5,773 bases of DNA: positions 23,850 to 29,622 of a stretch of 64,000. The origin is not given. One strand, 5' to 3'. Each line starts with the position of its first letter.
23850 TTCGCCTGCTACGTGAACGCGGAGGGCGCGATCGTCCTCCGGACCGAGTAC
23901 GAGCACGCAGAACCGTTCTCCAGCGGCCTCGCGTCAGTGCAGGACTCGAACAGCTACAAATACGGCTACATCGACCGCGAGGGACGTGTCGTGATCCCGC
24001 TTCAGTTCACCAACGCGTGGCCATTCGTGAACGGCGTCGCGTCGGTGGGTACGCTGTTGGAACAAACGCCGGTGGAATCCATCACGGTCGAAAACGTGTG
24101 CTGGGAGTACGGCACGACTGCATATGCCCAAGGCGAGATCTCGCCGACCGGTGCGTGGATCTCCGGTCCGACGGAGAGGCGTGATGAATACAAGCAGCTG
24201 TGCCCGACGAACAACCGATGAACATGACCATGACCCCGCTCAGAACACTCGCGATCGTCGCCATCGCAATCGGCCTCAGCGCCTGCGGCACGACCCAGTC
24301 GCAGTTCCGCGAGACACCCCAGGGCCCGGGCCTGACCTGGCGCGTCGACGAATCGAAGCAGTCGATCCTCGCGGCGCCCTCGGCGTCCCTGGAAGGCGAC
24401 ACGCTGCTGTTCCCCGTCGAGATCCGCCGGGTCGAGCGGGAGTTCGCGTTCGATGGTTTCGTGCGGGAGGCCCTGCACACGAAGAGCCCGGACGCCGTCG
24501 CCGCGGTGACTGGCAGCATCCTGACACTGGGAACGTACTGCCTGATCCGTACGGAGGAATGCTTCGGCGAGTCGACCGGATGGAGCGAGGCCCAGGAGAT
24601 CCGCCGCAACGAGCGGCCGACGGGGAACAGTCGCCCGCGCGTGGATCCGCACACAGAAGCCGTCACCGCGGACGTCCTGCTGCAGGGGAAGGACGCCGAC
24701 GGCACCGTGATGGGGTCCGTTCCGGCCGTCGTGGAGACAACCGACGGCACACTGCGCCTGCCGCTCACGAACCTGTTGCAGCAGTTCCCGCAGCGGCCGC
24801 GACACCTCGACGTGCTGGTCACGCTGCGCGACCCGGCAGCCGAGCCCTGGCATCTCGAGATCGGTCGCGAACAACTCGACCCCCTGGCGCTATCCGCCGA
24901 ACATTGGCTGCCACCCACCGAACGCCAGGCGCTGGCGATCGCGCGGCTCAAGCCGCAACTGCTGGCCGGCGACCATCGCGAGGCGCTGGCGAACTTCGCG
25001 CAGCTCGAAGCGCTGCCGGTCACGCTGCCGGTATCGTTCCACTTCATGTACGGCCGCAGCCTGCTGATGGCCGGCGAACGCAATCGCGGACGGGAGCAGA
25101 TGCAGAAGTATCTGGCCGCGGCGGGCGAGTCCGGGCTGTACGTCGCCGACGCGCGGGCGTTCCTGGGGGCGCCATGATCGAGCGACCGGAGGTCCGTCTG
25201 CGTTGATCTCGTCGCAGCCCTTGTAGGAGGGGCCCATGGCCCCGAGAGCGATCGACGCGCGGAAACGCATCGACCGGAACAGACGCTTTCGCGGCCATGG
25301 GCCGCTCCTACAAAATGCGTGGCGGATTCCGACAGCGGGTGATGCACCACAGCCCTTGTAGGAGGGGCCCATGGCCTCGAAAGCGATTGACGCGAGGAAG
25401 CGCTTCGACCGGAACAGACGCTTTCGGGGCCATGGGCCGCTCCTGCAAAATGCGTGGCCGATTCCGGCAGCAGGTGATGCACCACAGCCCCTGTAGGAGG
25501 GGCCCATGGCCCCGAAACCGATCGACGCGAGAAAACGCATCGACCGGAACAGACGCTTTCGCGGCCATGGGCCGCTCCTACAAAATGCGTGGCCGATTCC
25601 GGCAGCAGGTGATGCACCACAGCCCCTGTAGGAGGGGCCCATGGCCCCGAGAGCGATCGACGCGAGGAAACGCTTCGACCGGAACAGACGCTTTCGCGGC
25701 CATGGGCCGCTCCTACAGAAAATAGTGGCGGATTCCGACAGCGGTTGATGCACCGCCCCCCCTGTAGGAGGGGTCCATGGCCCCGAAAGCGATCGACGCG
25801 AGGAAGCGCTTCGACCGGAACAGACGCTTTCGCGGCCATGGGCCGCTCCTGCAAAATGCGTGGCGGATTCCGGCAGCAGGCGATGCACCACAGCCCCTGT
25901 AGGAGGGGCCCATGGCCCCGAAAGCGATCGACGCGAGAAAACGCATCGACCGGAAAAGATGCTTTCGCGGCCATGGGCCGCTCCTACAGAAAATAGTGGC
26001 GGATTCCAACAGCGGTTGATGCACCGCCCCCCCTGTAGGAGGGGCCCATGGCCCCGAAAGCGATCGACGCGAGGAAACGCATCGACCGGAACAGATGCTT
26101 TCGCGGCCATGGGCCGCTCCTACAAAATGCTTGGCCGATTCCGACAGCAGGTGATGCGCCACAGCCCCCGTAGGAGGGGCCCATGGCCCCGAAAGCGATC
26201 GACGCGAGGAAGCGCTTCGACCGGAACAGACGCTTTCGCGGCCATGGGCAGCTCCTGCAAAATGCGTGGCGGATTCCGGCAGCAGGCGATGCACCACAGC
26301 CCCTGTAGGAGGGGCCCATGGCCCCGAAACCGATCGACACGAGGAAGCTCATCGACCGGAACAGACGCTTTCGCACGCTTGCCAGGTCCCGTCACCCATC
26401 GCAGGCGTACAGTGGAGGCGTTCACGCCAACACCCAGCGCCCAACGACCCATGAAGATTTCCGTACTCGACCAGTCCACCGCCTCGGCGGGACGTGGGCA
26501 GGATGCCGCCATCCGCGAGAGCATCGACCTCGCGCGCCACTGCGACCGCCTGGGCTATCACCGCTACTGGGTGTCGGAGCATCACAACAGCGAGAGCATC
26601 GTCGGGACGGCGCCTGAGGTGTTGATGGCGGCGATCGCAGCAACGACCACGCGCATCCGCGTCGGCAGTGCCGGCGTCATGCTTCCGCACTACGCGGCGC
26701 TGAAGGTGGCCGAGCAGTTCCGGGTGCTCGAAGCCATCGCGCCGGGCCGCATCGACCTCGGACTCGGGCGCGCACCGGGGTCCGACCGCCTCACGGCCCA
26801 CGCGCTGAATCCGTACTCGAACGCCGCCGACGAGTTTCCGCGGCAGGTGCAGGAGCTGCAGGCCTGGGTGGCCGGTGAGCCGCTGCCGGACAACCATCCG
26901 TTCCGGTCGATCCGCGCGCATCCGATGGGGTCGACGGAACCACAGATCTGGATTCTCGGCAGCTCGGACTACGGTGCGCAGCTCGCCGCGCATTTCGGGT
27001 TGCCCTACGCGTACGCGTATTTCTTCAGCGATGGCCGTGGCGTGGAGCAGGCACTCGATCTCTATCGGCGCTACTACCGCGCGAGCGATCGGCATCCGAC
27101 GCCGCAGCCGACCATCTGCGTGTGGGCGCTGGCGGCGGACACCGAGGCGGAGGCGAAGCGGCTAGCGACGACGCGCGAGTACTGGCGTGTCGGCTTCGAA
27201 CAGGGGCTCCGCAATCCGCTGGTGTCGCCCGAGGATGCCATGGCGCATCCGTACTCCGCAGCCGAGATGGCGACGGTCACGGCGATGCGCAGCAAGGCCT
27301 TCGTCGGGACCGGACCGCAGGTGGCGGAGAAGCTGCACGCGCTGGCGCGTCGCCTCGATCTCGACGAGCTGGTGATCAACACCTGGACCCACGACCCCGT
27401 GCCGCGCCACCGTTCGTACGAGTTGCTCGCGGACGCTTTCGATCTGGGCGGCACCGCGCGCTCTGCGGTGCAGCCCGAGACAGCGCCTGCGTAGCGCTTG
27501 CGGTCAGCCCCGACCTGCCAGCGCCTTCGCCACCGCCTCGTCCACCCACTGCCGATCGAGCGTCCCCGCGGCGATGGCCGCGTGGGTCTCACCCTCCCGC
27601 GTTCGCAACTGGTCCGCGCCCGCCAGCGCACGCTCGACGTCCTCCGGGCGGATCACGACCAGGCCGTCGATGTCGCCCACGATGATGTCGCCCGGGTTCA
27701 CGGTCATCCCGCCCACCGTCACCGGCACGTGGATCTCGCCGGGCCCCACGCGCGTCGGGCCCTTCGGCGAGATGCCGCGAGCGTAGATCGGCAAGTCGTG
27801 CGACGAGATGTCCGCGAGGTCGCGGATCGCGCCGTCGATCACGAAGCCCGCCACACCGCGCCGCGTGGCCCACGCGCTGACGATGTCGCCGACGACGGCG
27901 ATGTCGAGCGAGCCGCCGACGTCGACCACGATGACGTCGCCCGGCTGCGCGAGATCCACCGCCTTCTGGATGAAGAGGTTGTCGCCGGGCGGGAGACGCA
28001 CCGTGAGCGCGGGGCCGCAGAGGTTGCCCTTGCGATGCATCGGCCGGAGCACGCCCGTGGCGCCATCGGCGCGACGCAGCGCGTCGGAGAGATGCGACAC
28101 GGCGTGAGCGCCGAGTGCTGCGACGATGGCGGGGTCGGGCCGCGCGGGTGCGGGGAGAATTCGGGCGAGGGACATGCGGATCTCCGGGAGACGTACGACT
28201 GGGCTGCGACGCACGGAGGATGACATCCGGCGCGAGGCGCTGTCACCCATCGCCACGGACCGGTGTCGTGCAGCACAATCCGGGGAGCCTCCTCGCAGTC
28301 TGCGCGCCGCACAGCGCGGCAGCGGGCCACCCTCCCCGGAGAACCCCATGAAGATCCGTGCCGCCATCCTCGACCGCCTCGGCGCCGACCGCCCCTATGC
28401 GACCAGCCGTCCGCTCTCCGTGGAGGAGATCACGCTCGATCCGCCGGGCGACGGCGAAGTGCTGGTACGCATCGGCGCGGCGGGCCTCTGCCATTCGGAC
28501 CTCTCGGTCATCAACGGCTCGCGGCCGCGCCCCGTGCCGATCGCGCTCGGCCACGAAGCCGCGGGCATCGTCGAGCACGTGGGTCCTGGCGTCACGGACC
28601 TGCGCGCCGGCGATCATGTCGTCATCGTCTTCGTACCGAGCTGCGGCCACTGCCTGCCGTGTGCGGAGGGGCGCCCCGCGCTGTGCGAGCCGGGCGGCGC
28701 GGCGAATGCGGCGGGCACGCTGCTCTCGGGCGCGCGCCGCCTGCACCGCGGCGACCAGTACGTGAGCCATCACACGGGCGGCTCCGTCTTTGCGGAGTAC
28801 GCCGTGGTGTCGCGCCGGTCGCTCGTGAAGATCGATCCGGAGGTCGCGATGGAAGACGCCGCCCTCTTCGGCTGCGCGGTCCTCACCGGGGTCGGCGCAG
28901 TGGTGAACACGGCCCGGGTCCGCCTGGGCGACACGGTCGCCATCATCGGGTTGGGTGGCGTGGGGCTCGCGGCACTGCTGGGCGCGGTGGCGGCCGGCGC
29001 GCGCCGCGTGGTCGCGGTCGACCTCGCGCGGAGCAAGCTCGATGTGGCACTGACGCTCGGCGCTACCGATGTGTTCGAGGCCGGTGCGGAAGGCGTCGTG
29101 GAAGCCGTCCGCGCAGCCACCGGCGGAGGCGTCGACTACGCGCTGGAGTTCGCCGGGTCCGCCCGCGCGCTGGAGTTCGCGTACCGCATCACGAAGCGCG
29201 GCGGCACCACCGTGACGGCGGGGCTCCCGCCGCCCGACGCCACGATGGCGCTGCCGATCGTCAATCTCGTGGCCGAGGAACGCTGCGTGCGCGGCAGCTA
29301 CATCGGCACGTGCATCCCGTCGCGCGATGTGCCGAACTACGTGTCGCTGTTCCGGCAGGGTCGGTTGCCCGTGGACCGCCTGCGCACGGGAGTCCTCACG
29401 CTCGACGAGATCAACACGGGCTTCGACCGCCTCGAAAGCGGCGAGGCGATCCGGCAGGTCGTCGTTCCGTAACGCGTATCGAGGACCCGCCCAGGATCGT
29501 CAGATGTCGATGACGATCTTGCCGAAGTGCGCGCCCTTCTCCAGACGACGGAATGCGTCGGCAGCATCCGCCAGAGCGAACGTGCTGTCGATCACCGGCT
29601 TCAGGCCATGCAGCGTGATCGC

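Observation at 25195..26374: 1.2-kb head-to-tail array of nine 135/136-bp REPIN-like units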

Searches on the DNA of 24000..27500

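Call 5: search_rna_families(source=window, start=24000, end=27500, threshold=evalue, max_evalue=1)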
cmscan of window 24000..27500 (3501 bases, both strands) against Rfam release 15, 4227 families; matches with E-value up to 1: 5.
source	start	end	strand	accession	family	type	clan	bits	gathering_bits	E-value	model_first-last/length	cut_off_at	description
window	25971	26051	-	RF03941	mir-3158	Gene; miRNA;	-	27.2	97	0.059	1-81/81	no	mir-3158 microRNA precursor family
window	25422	25517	+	RF03941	mir-3158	Gene; miRNA;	-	22.5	97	0.87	1-81/81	no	mir-3158 microRNA precursor family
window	26100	26192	-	RF03674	MIR5387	Gene; miRNA;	-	22.4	69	0.36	1-96/96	no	MIR5387 microRNA precursor family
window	25421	25518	-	RF01004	mir-557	Gene; miRNA;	-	21.7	93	0.14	1-69/69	no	mir-557 microRNA precursor family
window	25962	26060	-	RF01004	mir-557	Gene; miRNA;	-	19.9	93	0.52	1-69/69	no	mir-557 microRNA precursor family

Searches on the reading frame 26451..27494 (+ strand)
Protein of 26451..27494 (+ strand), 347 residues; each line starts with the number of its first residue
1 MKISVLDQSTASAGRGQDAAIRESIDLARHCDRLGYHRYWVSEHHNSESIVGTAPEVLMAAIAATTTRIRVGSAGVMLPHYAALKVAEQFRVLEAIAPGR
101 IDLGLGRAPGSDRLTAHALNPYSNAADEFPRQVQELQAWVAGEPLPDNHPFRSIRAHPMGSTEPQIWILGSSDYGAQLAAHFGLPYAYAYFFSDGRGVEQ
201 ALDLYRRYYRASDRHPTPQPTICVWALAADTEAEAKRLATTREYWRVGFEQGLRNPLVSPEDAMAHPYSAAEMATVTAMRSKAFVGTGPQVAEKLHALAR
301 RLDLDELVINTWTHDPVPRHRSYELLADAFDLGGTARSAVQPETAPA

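Call 18: search_protein_families(library=pfam, proteins=[window:26451-27494:+])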
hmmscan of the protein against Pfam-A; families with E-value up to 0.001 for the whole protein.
window:26451-27494:+ (347 aa): 1 family
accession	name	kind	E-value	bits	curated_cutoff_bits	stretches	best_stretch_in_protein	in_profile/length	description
PF00296.26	Bac_luciferase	-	3.4e-41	142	27.9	1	1-300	1-309/314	Luciferase-like monooxygenase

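Call 19: search_protein_families(library=ncbifam, proteins=[window:26451-27494:+])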
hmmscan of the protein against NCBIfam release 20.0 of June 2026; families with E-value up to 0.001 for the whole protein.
window:26451-27494:+ (347 aa): 20 families
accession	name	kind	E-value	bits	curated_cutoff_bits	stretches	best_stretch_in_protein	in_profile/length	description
TIGR03558.1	oxido_grp_1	subfamily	9.5e-120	399.7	166.95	1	3-329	1-325/325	MsnO8 family LLM class oxidoreductase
NF007802.0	PRK10508.1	equivalog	1.9e-78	263.9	540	1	2-328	7-328/335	luciferase-like monooxygenase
TIGR03858.1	LLM_2I7G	subfamily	6.7e-20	71.3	462.25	1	16-311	20-311/337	Atu2307/SP_0267 family LLM class monooxygenase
TIGR04027.1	LLM_KPN_01858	hypoth_equivalog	8.3e-17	61.1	412.9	1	27-180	25-175/326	putative FMN-dependent luciferase-like monooxygenase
TIGR04020.1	seco_metab_LLM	subfamily_domain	9.8e-16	57.8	244.45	1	25-240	22-243/341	MupA/Atu3671 family FMN-dependent luciferase-like monooxygenase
TIGR04036.1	LLM_CE1758_fam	subfamily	7.4e-15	54.6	479.1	1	16-108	22-113/355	CE1758 family FMN-dependent luciferase-like monooxygenase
TIGR03619.1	F420_Rv2161c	subfamily_domain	7.5e-12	45.4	166.9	1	26-242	2-236/247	TIGR03619 family F420-dependent LLM class oxidoreductase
TIGR03857.1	F420_MSMEG_2249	hypoth_equivalog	7.7e-11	41.8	218.4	1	14-126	8-112/329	TIGR03857 family LLM class F420-dependent oxidoreductase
NF052254.1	luciferase_Alph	exception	4.5e-09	36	600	1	3-107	3-107/354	luciferase subunit alpha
TIGR03620.1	F420_MSMEG_4141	subfamily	4.6e-08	32.7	219.8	1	20-111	16-100/280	TIGR03620 family F420-dependent LLM class oxidoreductase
TIGR03621.1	F420_MSMEG_2516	subfamily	5.1e-08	32.4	213.15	1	20-107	12-94/295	TIGR03621 family F420-dependent LLM class oxidoreductase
NF052255.1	luciferase_Beta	exception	5.1e-07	29.1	500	1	13-190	13-196/325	luciferase subunit beta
TIGR03854.1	F420_MSMEG_3544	hypoth_equivalog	6.4e-07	29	295.6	1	14-175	5-166/290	TIGR03854 family LLM class F420-dependent oxidoreductase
TIGR03560.1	F420_Rv1855c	subfamily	1.7e-06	28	231.4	1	18-119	9-116/227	TIGR03560 family F420-dependent LLM class oxidoreductase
TIGR03571.1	lucif_BA3436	subfamily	1.9e-06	27.3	303.9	1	16-115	25-126/304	TIGR03571 family LLM class oxidoreductase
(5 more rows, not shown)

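Call 20: find_related_loci(query=window:26451-27494:+, collection=genome_contigs, flank=6000)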
Query window:26451-27494:+ (347 aa) in genome_contigs; peptide patterns used: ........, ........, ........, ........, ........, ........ (x = any residue, [..] = any of these).
600 stretches matched a pattern (row limit reached: there are more); 597 encode a relative of the query (tblastn E <= 1e-3); the best 80 are kept; 80 distinct loci.
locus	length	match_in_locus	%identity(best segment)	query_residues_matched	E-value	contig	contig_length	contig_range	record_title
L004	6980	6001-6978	87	1-326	0e+0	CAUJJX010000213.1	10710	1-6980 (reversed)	MAG: Pseudomonadota bacterium isolate KLAP10 genome assembly, contig: KLAP10_767598, whole genome shotgun sequence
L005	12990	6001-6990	78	1-330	5e-177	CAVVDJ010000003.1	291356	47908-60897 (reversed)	MAG: uncultured beta proteobacterium isolate MFD02242.bin.2.195 genome assembly, contig: contig_18313, whole genome shot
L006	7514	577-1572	78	1-332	4e-176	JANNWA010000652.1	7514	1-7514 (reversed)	MAG: Pseudomonadota bacterium isolate VAR_34_metabat_426 VAR_34_k141_2588788, whole genome shotgun sequence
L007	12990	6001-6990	78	1-330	1e-174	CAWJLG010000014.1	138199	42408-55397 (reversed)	MAG: uncultured beta proteobacterium isolate MFD05942.bin.1.21 genome assembly, contig: contig_55620, whole genome shotg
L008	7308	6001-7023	77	1-341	2e-174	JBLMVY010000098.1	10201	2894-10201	MAG: Candidatus Levyibacteriota bacterium isolate MAG298 PRJNA960887_bin2_renamed_97, whole genome shotgun sequence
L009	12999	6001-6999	76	1-333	7e-174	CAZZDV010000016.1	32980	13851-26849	MAG TPA_asm: uncultured Bordetella sp. isolate SRP128246_co1_109 genome assembly, contig: NODE_2086_length_32980_cov_14.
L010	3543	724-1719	77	1-332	1e-179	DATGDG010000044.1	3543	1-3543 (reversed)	MAG TPA_asm: Casimicrobiaceae bacterium isolate SMAG_U9668 k141_560776, whole genome shotgun sequence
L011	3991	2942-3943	74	1-334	5e-178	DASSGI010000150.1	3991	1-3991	MAG TPA_asm: Casimicrobiaceae bacterium isolate SMAG_U1029 k141_1226171, whole genome shotgun sequence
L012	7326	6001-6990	77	1-330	9e-173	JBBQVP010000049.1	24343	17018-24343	MAG: Burkholderiales bacterium isolate Co_metawrap_2003 Cmw_2003_k141_15154590_length_24343_cov_11.0000, whole genome sh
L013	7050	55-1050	76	1-332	4e-171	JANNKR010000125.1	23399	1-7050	MAG: Betaproteobacteria bacterium isolate SOY_38_metabat_96_sub SOY_38_k141_549765, whole genome shotgun sequence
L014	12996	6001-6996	76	1-332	1e-170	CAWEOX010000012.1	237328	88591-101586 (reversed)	MAG: uncultured beta proteobacterium isolate MFD02159.bin.3.86 genome assembly, contig: contig_24125, whole genome shotg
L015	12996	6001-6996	76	1-332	5e-170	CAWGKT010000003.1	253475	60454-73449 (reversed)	MAG: uncultured beta proteobacterium isolate MFD02242.bin.1.262 genome assembly, contig: contig_13680, whole genome shot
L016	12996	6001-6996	77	1-332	5e-169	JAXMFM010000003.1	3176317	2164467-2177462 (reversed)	MAG: Burkholderiales bacterium isolate STL-PRO87 C3.168.fa-3, whole genome shotgun sequence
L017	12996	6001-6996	76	1-332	1e-168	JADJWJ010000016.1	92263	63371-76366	MAG: Betaproteobacteria bacterium isolate Kalu_18-Q3-R12-55_BAT3C.229 tig00008737-10-923140, whole genome shotgun sequen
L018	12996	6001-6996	76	1-332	3e-168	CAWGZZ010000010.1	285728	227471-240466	MAG: uncultured beta proteobacterium isolate MFD02979.bin.2.121 genome assembly, contig: contig_55834, whole genome shot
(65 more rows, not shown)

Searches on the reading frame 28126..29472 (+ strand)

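Call 18: search_protein_families(library=pfam, proteins=[window:28126-29472:+])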
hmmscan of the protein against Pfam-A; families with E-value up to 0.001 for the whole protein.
window:28126-29472:+ (448 aa): 3 families
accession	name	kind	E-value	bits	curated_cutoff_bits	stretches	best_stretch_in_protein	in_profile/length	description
PF00107.32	ADH_zinc_N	-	5.2e-27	94.8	31.8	1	278-409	1-127/129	Zinc-binding dehydrogenase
PF08240.17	ADH_N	-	3.5e-26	91.9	23.5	1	108-237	1-103/104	Alcohol dehydrogenase GroES-like domain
PF13602.12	ADH_zinc_N_2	-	0.00035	22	27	1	311-446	1-133/134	Zinc-binding dehydrogenase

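Call 19: search_protein_families(library=ncbifam, proteins=[window:28126-29472:+])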
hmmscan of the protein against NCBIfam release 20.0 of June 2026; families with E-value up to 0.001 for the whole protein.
window:28126-29472:+ (448 aa): 21 families
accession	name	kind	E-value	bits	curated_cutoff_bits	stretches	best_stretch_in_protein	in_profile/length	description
TIGR03989.1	Rxyl_3153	subfamily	1.8e-95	320.3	440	1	93-446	10-368/370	NDMA-dependent alcohol dehydrogenase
TIGR03451.1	mycoS_dep_FDH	equivalog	6.8e-86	288.3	512.9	1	95-447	12-357/358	S-(hydroxymethyl)mycothiol dehydrogenase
TIGR02818.1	adh_III_F_hyde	equivalog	7.9e-82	275.2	543.95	1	91-446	8-366/368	S-(hydroxymethyl)glutathione dehydrogenase/class III alcohol dehydrogenase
NF006940.0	PRK09422.1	equivalog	2.3e-36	125.4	344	1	98-440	13-326/338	alcohol dehydrogenase AdhP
NF041097.1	keto_inos_dh_IolM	equivalog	2.9e-35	121.7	450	2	222-446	153-387/389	scyllo-inosose 3-dehydrogenase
NF010344.0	PRK13771.1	subfamily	3.2e-35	121.7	349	1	94-447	10-331/334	putative alcohol dehydrogenase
TIGR00692.1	tdh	equivalog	1.4e-33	116.4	458.35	1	100-445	14-337/340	L-threonine 3-dehydrogenase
TIGR03366.1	HpnZ_proposed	hypoth_equivalog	1.7e-33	116.1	328.1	1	108-390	4-277/315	putative phosphonate catabolism associated alcohol dehydrogenase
NF003808.0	PRK05396.1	equivalog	1.8e-33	115.8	380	1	100-443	16-335/341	L-threonine 3-dehydrogenase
NF041172.1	AcrlCoa_red_Thmprot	equivalog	2.2e-30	105.7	500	2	97-188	13-105/334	acryloyl-CoA reductase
NF007642.0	PRK10309.1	equivalog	8.9e-29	100.8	550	2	215-355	111-249/347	galactitol-1-phosphate 5-dehydrogenase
NF007489.0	PRK10083.1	equivalog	2e-23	82.9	376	2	96-188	11-104/339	Zn-dependent oxidoreductase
NF047908.1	AldhRedAhr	equivalog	4.2e-23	81.8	470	1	95-446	14-332/335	NADPH-dependent aldehyde reductase Ahr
NF007375.0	PRK09880.1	equivalog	9.3e-23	80.5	469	1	109-392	27-290/344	L-idonate 5-dehydrogenase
TIGR03201.1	dearomat_had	equivalog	1.1e-21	77.3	338.65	1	94-446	8-346/349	6-hydroxycyclohex-1-ene-1-carbonyl-CoA dehydrogenase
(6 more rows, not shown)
